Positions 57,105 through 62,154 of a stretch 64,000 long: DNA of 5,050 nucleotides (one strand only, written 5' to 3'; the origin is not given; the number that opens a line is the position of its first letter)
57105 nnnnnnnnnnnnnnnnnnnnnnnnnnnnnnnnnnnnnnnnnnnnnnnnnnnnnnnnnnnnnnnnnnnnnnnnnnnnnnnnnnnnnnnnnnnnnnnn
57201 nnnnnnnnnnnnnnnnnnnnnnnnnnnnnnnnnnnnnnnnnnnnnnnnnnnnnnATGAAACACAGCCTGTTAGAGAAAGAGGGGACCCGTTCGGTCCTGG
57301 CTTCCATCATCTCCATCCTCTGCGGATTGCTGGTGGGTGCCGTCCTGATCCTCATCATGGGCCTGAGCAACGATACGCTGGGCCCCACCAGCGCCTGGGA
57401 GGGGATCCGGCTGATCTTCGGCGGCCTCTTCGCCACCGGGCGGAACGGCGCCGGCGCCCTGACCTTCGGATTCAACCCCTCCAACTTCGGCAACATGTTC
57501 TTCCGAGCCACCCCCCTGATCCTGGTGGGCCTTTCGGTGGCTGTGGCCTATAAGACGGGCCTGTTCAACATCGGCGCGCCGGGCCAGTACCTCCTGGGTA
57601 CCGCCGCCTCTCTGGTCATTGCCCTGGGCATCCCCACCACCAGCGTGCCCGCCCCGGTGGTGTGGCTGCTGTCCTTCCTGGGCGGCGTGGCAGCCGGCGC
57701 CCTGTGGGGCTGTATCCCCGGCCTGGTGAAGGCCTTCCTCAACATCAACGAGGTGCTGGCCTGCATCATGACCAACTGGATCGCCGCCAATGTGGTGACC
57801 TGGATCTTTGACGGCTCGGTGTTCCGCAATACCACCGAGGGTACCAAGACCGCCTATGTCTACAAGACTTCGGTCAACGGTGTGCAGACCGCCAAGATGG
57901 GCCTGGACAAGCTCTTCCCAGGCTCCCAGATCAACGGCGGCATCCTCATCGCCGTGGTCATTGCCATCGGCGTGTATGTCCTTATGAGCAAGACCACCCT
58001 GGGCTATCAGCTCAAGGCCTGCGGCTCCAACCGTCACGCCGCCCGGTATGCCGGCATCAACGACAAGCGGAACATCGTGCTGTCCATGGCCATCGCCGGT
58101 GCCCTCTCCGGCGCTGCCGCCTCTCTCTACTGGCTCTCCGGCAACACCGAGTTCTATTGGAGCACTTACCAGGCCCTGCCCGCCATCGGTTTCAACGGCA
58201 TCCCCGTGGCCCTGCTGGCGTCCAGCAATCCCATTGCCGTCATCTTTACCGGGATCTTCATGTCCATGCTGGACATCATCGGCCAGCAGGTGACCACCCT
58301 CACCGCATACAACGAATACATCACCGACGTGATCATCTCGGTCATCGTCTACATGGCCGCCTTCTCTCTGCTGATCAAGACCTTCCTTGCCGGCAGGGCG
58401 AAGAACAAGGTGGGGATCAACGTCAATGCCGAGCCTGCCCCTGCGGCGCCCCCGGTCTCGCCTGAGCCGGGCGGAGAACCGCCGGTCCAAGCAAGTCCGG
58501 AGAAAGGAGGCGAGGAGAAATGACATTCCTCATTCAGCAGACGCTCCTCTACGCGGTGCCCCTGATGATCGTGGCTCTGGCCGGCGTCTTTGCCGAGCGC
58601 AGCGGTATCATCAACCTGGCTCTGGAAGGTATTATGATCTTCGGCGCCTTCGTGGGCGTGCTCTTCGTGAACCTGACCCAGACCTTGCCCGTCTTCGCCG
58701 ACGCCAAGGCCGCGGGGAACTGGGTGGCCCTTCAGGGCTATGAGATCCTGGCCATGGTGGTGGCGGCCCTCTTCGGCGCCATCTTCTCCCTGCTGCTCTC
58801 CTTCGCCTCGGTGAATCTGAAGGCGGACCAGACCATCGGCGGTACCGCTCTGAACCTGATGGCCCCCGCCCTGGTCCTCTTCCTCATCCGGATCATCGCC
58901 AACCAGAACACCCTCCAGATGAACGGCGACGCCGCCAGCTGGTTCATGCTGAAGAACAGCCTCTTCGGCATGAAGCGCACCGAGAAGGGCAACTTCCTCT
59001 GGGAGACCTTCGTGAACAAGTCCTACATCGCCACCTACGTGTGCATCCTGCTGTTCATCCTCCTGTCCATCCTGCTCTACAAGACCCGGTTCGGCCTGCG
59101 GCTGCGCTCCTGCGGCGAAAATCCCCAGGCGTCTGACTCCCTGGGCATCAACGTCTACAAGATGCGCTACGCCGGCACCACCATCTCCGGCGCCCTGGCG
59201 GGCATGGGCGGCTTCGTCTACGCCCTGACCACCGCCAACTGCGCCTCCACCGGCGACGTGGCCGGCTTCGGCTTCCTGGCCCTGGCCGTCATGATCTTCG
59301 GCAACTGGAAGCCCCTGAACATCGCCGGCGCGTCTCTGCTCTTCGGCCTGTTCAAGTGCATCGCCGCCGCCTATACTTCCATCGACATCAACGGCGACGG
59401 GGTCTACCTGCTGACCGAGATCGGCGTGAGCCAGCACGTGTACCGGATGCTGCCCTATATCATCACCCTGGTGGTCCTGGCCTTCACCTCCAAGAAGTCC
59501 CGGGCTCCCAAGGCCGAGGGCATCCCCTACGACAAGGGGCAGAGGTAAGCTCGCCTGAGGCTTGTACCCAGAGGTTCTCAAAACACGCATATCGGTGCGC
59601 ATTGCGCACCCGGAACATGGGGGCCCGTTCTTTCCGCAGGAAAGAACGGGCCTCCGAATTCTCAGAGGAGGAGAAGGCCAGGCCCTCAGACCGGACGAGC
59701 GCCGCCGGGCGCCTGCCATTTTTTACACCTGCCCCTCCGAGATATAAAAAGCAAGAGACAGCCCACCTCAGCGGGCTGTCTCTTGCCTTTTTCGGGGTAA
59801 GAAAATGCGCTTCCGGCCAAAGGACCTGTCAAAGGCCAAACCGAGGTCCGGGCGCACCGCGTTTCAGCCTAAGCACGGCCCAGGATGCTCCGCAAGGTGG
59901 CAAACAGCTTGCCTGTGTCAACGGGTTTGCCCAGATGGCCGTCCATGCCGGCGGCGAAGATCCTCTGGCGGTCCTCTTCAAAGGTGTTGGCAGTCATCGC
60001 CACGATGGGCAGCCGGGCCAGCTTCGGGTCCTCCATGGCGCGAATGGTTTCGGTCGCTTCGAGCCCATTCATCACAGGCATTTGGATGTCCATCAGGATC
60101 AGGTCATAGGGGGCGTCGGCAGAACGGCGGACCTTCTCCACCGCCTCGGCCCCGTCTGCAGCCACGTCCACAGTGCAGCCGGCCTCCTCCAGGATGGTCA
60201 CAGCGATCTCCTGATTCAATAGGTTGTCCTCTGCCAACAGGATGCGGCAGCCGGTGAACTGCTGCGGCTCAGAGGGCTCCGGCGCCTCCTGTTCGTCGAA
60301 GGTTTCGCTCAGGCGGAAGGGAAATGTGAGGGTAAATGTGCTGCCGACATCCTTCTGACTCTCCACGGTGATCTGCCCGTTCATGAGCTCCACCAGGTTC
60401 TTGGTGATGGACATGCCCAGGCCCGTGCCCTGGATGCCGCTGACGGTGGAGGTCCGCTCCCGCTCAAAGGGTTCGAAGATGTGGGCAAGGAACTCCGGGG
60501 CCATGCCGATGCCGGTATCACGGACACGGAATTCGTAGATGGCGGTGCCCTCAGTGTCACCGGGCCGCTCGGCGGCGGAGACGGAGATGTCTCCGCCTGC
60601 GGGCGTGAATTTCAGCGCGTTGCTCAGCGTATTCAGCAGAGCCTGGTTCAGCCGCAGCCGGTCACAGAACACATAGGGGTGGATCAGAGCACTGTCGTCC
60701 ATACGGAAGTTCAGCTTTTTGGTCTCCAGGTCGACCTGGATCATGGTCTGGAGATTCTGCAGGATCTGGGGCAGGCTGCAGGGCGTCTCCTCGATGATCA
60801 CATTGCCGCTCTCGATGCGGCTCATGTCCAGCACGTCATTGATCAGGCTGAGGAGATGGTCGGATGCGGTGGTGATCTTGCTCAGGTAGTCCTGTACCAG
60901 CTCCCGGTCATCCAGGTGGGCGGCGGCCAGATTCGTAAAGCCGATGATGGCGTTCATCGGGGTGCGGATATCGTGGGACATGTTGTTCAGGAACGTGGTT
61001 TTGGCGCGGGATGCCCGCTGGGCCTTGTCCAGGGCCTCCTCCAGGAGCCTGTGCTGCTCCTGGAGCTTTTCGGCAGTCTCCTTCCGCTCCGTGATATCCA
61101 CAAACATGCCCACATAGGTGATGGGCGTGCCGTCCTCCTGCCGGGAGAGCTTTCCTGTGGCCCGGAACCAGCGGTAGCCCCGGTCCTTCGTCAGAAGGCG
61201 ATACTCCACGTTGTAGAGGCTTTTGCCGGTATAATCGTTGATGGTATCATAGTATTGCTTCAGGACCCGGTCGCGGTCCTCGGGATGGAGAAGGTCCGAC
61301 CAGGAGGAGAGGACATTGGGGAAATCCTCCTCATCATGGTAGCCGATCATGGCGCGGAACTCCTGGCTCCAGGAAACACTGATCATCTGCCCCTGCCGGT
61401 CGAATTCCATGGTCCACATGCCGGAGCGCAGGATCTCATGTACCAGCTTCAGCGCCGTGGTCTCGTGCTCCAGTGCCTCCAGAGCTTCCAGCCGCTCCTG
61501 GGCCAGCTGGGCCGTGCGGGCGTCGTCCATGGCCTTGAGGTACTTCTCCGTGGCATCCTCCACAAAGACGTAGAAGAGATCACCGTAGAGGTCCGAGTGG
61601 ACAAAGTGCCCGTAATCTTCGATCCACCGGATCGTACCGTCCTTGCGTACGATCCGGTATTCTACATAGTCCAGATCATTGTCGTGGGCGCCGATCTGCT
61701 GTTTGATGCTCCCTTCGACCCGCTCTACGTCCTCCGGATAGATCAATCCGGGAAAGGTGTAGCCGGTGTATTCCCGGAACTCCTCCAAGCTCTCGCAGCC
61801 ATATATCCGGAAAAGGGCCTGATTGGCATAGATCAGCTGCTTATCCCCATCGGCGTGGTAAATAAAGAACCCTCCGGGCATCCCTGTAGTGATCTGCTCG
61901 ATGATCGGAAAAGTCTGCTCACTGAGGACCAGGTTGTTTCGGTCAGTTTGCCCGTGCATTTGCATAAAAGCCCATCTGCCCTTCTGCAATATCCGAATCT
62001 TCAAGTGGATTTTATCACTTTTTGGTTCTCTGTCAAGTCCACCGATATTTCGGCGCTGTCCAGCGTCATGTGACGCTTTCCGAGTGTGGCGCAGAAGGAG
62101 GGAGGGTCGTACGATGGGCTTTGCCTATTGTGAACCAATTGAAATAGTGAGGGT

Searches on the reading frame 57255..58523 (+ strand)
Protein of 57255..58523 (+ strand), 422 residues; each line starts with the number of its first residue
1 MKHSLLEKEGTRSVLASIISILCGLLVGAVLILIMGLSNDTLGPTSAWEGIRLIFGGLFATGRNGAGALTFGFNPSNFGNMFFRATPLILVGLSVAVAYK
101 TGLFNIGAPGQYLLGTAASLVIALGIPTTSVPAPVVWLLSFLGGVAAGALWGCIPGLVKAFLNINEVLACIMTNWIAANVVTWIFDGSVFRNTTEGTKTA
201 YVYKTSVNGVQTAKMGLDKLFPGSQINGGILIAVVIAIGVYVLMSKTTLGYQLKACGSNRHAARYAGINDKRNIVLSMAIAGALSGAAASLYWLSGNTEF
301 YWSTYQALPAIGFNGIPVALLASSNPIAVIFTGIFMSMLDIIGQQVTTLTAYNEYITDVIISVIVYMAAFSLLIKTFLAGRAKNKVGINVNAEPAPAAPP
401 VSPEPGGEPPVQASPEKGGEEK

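Call 70: search_protein_families(library=pfam, proteins=[window:57255-58523:+], max_evalue=0.00001)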
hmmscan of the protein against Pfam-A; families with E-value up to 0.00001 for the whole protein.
window:57255-58523:+ (422 aa): 1 family
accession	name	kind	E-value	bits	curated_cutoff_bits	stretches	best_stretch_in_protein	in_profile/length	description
PF02653.21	BPD_transp_2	-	2.7e-36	125.5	26.8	1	80-366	4-266/269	Branched-chain amino acid transport system / permease component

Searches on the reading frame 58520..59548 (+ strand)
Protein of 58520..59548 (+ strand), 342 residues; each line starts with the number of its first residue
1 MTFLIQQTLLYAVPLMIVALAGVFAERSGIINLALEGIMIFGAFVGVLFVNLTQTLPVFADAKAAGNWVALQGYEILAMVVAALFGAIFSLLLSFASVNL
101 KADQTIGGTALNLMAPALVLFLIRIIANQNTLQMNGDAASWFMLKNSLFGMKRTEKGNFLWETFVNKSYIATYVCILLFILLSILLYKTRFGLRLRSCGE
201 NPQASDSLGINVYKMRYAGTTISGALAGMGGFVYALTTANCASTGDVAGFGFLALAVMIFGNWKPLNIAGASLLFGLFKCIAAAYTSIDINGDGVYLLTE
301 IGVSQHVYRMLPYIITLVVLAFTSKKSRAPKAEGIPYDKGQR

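Call 70: search_protein_families(library=pfam, proteins=[window:58520-59548:+], max_evalue=0.00001)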
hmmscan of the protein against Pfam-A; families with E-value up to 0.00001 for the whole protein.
window:58520-59548:+ (342 aa): 1 family
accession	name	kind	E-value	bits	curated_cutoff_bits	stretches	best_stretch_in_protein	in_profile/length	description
PF02653.21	BPD_transp_2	-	8.4e-38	130.5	26.8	1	5-320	2-269/269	Branched-chain amino acid transport system / permease component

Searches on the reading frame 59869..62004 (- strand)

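Call 70: search_protein_families(library=pfam, proteins=[window:59869-62004:-], max_evalue=0.00001)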
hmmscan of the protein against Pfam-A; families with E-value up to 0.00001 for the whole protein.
window:59869-62004:- (711 aa): 5 families
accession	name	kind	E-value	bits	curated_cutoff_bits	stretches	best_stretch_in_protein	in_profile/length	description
PF08447.18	PAS_3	-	1.9e-32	111.8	25.6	2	210-299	2-87/89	PAS fold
PF02518.31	HATPase_c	-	3e-28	98.9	26.4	1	448-564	2-110/111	Histidine kinase-, DNA gyrase B-, and HSP90-like ATPase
PF00072.30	Response_reg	-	1.1e-24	87.2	30.2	1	588-704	1-110/111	Response regulator receiver domain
PF00512.31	HisKA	-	3e-20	72.5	26.9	1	334-400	1-66/66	His Kinase A (phospho-acceptor) domain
PF13426.13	PAS_9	-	1e-10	42.2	27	0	208-306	13-103/103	PAS domain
